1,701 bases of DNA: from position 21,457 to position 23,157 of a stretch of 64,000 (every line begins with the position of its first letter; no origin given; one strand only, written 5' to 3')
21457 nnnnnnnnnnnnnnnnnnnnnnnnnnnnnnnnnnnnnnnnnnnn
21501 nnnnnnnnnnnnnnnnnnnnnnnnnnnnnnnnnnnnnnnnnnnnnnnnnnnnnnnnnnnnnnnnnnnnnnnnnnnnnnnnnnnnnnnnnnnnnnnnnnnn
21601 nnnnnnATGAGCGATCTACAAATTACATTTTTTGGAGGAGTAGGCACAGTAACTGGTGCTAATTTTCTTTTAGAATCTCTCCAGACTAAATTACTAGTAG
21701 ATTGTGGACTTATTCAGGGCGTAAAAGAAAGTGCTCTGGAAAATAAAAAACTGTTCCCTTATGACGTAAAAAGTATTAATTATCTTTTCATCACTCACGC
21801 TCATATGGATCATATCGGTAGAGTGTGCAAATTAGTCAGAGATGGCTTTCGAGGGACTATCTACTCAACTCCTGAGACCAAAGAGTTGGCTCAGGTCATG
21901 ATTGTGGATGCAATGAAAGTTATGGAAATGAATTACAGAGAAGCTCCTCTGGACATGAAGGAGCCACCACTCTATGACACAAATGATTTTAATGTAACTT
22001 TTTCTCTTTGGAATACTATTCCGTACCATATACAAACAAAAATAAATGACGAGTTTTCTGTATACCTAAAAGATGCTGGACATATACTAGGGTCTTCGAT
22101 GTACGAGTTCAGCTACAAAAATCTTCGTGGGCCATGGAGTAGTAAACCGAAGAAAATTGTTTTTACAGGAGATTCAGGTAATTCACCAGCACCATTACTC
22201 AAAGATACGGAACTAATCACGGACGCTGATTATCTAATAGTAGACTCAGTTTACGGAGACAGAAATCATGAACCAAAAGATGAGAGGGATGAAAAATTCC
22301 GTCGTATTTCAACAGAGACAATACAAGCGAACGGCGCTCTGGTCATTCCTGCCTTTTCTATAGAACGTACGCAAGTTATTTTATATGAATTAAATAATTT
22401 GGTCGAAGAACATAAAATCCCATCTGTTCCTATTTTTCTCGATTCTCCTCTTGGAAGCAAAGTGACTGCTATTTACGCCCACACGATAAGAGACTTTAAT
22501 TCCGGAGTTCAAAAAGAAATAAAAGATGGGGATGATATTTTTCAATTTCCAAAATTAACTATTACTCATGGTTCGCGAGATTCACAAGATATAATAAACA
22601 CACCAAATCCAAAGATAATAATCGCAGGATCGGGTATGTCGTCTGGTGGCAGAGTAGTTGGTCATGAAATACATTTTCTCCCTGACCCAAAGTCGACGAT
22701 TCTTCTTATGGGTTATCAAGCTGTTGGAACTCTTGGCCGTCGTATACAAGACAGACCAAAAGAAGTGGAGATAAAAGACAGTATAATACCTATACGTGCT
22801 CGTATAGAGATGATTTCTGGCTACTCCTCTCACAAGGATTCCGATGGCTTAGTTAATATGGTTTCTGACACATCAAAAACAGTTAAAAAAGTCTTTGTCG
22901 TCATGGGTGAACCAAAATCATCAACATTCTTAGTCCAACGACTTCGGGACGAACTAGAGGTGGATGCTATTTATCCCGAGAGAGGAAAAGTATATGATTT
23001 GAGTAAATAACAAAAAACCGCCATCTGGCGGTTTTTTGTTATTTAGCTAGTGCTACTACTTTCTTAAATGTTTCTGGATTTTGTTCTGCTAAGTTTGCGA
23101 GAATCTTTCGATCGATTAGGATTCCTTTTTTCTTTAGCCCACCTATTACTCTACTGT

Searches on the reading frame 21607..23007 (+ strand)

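Call 52: search_protein_families(library=pfam, proteins=[window:21607-23007:+], max_evalue=0.001)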
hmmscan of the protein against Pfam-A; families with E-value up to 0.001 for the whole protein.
window:21607-23007:+ (467 aa): 5 families
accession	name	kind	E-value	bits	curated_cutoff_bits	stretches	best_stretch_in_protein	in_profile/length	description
PF10996.14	Beta-Casp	-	6.8e-32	111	27.7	1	255-380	1-120/120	Beta-Casp domain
PF07521.17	RMMBL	-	3.9e-10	40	21.6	1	394-457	2-63/63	Zn-dependent metallo-hydrolase RNA specificity domain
PF16661.11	Lactamase_B_6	-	8.2e-10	38.8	27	1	22-169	2-150/193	Metallo-beta-lactamase superfamily domain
PF00753.33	Lactamase_B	-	1.2e-07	32.3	22.7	1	25-80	14-67/196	Metallo-beta-lactamase superfamily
PF12706.13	Lactamase_B_2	-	5.9e-06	26.5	27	1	28-95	2-70/200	Beta-lactamase superfamily domain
